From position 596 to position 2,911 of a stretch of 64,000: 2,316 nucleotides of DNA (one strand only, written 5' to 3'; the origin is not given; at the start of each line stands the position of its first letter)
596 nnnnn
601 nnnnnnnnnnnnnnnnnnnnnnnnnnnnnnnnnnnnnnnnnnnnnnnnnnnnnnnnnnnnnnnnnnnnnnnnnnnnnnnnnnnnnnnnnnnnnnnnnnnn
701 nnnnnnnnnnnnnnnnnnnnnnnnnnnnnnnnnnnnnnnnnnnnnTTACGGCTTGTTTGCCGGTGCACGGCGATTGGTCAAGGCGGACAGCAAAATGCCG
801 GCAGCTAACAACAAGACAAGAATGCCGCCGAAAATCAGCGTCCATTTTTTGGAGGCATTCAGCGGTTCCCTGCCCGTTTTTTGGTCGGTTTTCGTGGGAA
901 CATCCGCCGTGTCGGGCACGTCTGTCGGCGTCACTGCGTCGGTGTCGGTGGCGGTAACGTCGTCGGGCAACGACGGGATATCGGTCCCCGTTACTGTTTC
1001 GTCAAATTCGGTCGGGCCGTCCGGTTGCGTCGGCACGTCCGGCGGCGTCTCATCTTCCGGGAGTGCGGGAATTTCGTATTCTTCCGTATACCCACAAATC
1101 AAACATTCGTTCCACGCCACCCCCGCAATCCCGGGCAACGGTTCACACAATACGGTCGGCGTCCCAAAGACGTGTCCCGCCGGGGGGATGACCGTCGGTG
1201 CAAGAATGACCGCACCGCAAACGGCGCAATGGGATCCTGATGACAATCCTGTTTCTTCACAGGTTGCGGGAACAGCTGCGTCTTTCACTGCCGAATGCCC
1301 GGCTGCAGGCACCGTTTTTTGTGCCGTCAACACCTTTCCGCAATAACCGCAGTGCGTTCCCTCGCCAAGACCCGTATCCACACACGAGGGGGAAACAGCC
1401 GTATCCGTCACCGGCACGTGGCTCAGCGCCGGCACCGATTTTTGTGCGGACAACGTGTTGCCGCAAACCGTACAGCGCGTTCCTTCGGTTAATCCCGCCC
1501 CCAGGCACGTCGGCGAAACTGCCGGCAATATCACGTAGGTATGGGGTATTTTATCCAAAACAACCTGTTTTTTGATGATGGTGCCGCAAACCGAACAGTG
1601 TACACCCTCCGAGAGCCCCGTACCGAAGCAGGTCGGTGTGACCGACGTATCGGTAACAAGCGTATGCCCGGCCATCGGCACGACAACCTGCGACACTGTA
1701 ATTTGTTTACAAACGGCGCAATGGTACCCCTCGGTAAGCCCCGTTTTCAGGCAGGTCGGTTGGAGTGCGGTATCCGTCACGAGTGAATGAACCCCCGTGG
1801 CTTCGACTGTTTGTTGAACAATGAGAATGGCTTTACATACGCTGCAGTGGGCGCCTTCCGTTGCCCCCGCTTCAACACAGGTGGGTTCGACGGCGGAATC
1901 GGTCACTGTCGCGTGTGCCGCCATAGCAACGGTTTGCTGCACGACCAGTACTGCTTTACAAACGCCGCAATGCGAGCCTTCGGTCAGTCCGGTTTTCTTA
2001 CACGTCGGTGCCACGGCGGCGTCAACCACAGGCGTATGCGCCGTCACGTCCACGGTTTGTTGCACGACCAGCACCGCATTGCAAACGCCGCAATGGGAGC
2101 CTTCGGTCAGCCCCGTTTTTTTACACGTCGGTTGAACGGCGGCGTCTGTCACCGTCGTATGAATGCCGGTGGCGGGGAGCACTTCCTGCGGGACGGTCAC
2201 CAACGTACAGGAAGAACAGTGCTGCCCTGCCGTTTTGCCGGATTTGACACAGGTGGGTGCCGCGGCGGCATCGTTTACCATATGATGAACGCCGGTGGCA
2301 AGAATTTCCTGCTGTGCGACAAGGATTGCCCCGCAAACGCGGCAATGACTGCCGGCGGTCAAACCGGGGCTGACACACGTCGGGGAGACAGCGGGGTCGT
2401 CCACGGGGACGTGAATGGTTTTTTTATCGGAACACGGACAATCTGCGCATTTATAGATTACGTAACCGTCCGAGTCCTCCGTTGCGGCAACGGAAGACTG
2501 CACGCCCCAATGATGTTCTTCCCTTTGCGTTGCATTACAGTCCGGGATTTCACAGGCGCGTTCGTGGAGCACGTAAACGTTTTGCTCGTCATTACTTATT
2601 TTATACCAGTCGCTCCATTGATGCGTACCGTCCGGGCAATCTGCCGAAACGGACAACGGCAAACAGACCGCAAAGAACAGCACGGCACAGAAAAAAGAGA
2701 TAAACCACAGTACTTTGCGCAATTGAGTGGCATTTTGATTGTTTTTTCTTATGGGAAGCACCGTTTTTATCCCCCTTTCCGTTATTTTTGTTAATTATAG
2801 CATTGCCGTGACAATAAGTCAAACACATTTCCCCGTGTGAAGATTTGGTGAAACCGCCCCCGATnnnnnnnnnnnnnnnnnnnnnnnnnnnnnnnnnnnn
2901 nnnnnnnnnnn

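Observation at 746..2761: Large surface protein built from ~11 tandem 41-aa His/Cys3 modules (possible extracellular metal-binding or zinc-ribbon-like repeat)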

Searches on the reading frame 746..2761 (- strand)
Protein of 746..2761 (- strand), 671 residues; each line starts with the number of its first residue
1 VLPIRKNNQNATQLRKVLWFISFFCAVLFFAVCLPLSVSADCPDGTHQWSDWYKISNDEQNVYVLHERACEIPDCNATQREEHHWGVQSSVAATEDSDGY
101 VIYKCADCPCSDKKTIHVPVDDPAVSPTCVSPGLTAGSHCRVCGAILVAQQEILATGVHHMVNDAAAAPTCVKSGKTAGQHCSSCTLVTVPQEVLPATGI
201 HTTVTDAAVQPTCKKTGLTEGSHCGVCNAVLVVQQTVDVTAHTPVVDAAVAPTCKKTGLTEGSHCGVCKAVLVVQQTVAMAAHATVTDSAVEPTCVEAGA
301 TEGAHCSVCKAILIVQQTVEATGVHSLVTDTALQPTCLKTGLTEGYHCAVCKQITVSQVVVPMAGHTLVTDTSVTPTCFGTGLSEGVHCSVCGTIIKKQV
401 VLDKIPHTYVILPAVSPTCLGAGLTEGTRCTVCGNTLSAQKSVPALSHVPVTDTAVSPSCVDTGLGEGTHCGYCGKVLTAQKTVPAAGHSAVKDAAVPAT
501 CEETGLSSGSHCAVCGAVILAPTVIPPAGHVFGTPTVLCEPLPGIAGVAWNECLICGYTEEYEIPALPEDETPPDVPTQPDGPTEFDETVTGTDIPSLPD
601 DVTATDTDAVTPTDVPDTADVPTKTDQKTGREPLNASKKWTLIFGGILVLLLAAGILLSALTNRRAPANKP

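Call 3: search_protein_families(library=pfam, proteins=[window:746-2761:-], max_evalue=10)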
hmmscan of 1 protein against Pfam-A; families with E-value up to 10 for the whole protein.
window:746-2761:- (671 aa): 4 families
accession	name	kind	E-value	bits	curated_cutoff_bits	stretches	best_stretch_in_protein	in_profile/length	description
PF24973.1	EGF_LMN_ATRN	-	0.003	18.1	27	3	283-311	6-32/44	Laminin/attractin EGF domain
PF10367.15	zf-Vps39_C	-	0.069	13.2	24.7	1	424-439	6-21/41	Vacuolar sorting protein 39 C-terminal zinc finger domain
PF06750.18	A24_N_bact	-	0.094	13.2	23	1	425-449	25-49/84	Bacterial Peptidase A24 N-terminal domain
PF06677.18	Auto_anti-p27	-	4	8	24.1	0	138-150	16-28/40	Sjogren's syndrome/scleroderma autoantigen 1 (Autoantigen p27)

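Call 4: search_protein_families(library=ncbifam, proteins=[window:746-2761:-], max_evalue=10)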
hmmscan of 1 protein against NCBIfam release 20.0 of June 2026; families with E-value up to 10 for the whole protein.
window:746-2761:- (671 aa): 1 family
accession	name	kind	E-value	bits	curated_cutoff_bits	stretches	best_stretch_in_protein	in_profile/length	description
NF038253.1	GBS_IgA_bnd_BAC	equivalog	8.6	4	1700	0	563-626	843-903/1127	IgA Fc-binding protein BAC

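Call 5: search_solved_structures(query=window:746-2761:-, max_evalue=10, show_alignments=2)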
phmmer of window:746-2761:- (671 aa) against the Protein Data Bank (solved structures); distinct sequences matched with E-value up to 10: 1.
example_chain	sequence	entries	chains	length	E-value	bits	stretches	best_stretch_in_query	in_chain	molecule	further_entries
5hkq_I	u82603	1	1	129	0.29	12.6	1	61-108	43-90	CdiI immunity protein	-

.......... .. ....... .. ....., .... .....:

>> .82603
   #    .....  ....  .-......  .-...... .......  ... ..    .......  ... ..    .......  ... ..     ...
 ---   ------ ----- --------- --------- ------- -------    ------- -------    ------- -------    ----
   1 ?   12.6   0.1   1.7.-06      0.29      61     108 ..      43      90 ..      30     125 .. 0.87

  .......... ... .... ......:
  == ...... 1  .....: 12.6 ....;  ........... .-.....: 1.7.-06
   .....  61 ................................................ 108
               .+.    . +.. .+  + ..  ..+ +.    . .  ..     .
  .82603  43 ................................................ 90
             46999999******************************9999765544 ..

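Call 7: find_homologous_proteins(query=window:746-2761:-, max_evalue=0.001)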
Query window:746-2761:- (671 aa): 6470 proteins with E <= 0.001 among 8000 candidates; the best 120 are listed.
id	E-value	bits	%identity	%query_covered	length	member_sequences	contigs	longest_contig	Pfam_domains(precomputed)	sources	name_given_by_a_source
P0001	2.3e-183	629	46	63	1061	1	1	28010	PF24973.2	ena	-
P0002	4.3e-171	589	43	71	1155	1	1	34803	PF06677.19,PF24973.2,PF00963.25,PF26486.1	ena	-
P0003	1.2e-167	577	47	68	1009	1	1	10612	-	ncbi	-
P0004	7.3e-165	568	41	71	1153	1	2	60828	PF06677.19,PF00963.25,PF26486.1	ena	-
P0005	1.3e-164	567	45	68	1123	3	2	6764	PF19127.7,PF13306.13,PF01473.27,PF13855.13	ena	-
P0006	4.4e-158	546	56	62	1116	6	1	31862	PF06677.19,PF24973.2,PF00963.25,PF24292.2,PF26486.1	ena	-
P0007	1.2e-156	541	43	71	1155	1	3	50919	PF06677.19,PF24973.2,PF00963.25,PF24292.2,PF26486.1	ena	-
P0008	3.9e-156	539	50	66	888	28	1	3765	PF16250.11,PF06750.19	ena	-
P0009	1.6e-155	537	47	73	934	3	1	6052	PF16250.11,PF11571.14,PF03232.20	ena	-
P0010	9.8e-153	528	48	71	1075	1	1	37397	PF06677.19,PF24973.2,PF00963.25,PF24292.2,PF26486.1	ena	-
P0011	2.6e-152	527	54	62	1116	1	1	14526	PF16250.11,PF06677.19,PF24973.2,PF00963.25,PF24292.2,PF26486.1,PF10367.16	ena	-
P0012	8.4e-150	518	44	70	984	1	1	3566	-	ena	-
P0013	2.5e-149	517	49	55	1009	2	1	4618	PF00404.25,PF01841.26,PF04473.19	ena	-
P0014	2.8e-149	517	44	70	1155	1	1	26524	PF06677.19,PF24973.2,PF00963.25,PF26486.1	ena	-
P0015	2.9e-149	517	45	71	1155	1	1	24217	PF06677.19,PF24973.2,PF00963.25,PF24292.2,PF26486.1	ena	-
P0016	2.9e-149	517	45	71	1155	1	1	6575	PF06677.19,PF24973.2,PF00963.25,PF24292.2,PF26486.1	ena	-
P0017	1.8e-148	514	46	69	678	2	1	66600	PF16250.11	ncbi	-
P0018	1.9e-148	514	50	67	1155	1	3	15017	PF06677.19,PF24973.2,PF00963.25,PF26486.1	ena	-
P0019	4.2e-148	513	45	71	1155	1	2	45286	PF06677.19,PF24973.2,PF00963.25,PF26486.1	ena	-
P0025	4.4e-142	493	43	71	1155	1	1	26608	PF06677.19,PF24973.2,PF00963.25,PF24292.2,PF26486.1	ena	-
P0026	3.6e-141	490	43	71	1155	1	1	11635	PF06677.19,PF24973.2,PF00963.25,PF26486.1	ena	-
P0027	3.6e-141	490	43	71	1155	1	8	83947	PF06677.19,PF24973.2,PF00963.25,PF26486.1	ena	-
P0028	1.1e-140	488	44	71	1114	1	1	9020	PF06677.19,PF24973.2,PF00963.25,PF26486.1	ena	-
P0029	1.1e-140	488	43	71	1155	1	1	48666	PF06677.19,PF24973.2,PF00963.25,PF26486.1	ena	-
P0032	3.6e-138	480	47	61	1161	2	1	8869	PF24973.2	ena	-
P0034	6.1e-138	479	43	63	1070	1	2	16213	PF24973.2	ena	-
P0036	9.2e-134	465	44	79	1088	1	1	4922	PF00404.25,PF24973.2,PF06750.19,PF01841.26,PF04473.19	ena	-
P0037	9.6e-134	465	52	62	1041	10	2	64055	PF00404.25,PF24973.2,PF22058.3,PF06750.19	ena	-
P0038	9.7e-134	465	46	54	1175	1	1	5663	PF13472.13,PF00657.29,PF16255.12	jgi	-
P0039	3.1e-133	464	41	54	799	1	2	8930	PF13365.13,PF00089.33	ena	-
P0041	1.8e-131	458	54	46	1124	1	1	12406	PF19335.6,PF00963.25,PF06750.19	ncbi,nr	ncbi:MAG: hypothetical protein IJU39_02550, partial [Clostridia bacterium]|nr:hypothetical protein [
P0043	2.3e-130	454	43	71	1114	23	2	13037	PF06677.19,PF24973.2,PF00963.25,PF24292.2,PF26486.1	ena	-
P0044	3.7e-130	454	43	71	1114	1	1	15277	PF06677.19,PF24973.2,PF00963.25,PF24292.2,PF26486.1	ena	-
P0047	1.1e-128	449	45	71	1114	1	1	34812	PF06677.19,PF24973.2,PF00963.25,PF26486.1,PF07775.17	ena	-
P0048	9.0e-128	446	43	71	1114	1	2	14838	PF06677.19,PF24973.2,PF00963.25,PF26486.1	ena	-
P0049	1.7e-127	445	43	71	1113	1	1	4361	PF06677.19,PF24973.2,PF00963.25,PF26486.1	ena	-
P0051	2.2e-126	441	45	65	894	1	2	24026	PF24973.2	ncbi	-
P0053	1.5e-125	438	42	62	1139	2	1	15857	PF24973.2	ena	-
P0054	2.8e-125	437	46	71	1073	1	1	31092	PF06677.19,PF24973.2,PF00963.25,PF26486.1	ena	-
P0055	7.4e-125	436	49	64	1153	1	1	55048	PF06677.19,PF24973.2,PF00963.25,PF26486.1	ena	-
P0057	1.0e-124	436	42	73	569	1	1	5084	PF16250.11,PF24973.2,PF06750.19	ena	-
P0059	2.4e-124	434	51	62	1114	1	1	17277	PF06677.19,PF24973.2,PF00963.25,PF26486.1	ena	-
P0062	2.6e-123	431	48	65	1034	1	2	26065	PF06677.19,PF24973.2,PF00963.25,PF24292.2,PF26486.1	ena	-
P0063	4.6e-123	430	39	62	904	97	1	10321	PF09479.17,PF00041.28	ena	-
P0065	2.2e-122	428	39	63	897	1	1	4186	PF08757.18,PF24973.2,PF18998.7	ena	-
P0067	5.0e-122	427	39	62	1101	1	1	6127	PF00754.32,PF24973.2,PF22633.4,PF24135.2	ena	-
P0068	5.9e-122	426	46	66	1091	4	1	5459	PF00404.25,PF24973.2,PF01841.26,PF04473.19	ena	-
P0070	4.2e-121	424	50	42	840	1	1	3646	PF24973.2,PF26486.1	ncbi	-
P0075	4.4e-118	414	35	59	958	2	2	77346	PF00395.26,PF02368.25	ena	-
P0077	4.6e-117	410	46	66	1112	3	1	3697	PF00404.25,PF24973.2,PF01841.26,PF04473.19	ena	-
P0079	4.4e-115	404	35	61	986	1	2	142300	-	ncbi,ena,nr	ncbi:MAG: hypothetical protein IJX87_00410 [Clostridia bacterium]|nr:hypothetical protein [Clostridi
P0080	6.3e-115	403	49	65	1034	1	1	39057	PF06677.19,PF24973.2,PF00963.25,PF24292.2,PF26486.1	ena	-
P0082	2.0e-114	402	47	55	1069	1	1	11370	PF06677.19,PF24973.2,PF00963.25,PF26486.1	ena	-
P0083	2.3e-114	401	43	62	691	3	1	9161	PF16250.11,PF09479.17,PF24973.2,PF06750.19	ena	-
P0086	1.4e-113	399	56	49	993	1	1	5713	PF06677.19,PF24973.2,PF00963.25,PF24292.2,PF26486.1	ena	-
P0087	2.8e-113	398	42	62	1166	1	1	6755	PF08757.18,PF24973.2,PF24292.2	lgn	-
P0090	2.7e-112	395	42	56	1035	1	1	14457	PF24973.2,PF02368.25,PF22904.4,PF26918.1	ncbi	-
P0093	1.6e-111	392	43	62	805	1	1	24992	PF24973.2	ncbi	-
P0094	4.6e-111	390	48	55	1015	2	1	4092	PF00404.25,PF24973.2,PF01841.26,PF04473.19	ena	-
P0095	5.8e-111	390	40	62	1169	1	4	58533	PF08757.18,PF24973.2,PF24292.2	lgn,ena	-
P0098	8.9e-110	386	37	68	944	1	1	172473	PF13306.13,PF23392.2,PF03367.20,PF06750.19,PF08882.17,PF21852.2,PF00050.27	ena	-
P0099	1.1e-109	386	43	59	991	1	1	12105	PF06677.19,PF24973.2,PF00963.25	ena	-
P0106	1.3e-108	382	47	55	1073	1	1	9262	PF06677.19,PF24973.2,PF00963.25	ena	-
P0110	2.7e-108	381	49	62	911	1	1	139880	PF00404.25,PF24973.2,PF06750.19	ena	-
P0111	3.1e-108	381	49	54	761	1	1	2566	PF09479.17,PF24973.2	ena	-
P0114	1.2e-107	379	42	77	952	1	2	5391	PF24973.2,PF16227.12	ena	-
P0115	1.8e-107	379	54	49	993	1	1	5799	PF06677.19,PF24973.2,PF00963.25,PF24292.2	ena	-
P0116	1.8e-107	379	54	49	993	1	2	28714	PF06677.19,PF24973.2,PF00963.25,PF24292.2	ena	-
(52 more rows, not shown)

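Call 15: find_encoding_contigs(protein=window:746-2761:-, flank=8000, max_places=6)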
Protein window:746-2761:- (671 aa): 2 contigs read that carry it; 1 place shown.
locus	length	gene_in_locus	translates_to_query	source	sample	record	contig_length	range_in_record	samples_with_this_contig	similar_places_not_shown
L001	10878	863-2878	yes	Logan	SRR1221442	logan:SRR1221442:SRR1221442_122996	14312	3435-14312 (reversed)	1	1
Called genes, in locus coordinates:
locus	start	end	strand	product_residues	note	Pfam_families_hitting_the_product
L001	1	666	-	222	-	?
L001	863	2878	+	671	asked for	-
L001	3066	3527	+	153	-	PF13404:HTH_AsnC-type, PF13412:HTH_24, PF01037:AsnC_trans_reg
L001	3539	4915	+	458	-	PF17125:Methyltr_RsmF_N, PF01189:Methyltr_RsmB-F, PF01728:FtsJ (weak), PF13847:Methyltransf_31, PF13636:Methyltranf_PUA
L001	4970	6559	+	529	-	-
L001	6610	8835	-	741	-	PF00664:ABC_membrane, PF02463:SMC_N (faint), PF00005:ABC_tran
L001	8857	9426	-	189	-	PF08909:DUF1854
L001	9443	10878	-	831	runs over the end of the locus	PF00664:ABC_membrane, PF00005:ABC_tran, PF02463:SMC_N (faint)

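Call 27: find_related_loci(query=window:746-2761:-, collection=genome_contigs, flank=6000)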
Query window:746-2761:- (671 aa) in genome_contigs; peptide patterns used: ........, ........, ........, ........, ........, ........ (x = any residue, [..] = any of these).
26 stretches matched a pattern; 6 encode a relative of the query (tblastn E <= 1e-3); 6 distinct loci.
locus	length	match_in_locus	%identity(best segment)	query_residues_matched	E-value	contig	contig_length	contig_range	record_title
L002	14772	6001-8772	31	110-570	5e-38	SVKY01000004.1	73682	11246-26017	MAG: Oscillospiraceae bacterium isolate SIG473 NODE_1835_length_73682_cov_2.971858, whole genome shotgun sequence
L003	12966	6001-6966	41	112-568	3e-61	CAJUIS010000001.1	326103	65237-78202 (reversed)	MAG TPA_asm: uncultured Lachnospiraceae bacterium isolate MGBC140196 genome assembly, contig: MGBC140196.1, whole genome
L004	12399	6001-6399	48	117-532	4e-24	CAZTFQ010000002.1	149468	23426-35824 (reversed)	MAG TPA_asm: uncultured Christensenellaceae bacterium isolate SRP225648_co1_894 genome assembly, contig: NODE_70_length_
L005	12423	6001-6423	44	83-520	3e-20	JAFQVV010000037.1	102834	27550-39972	MAG: Clostridia bacterium isolate RGIG2197 Goat_Colon.Co__c2785217, whole genome shotgun sequence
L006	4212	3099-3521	41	111-526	7e-19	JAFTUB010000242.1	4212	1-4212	MAG: Clostridia bacterium isolate RGIG4150 Roe_deer_Colon-1__c806637, whole genome shotgun sequence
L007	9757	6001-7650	23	80-582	2e-10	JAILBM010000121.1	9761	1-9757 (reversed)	MAG: Butyrivibrio sp. isolate RUI559 k141_5073253_flag=0_multi=14.9985_len=9761, whole genome shotgun sequence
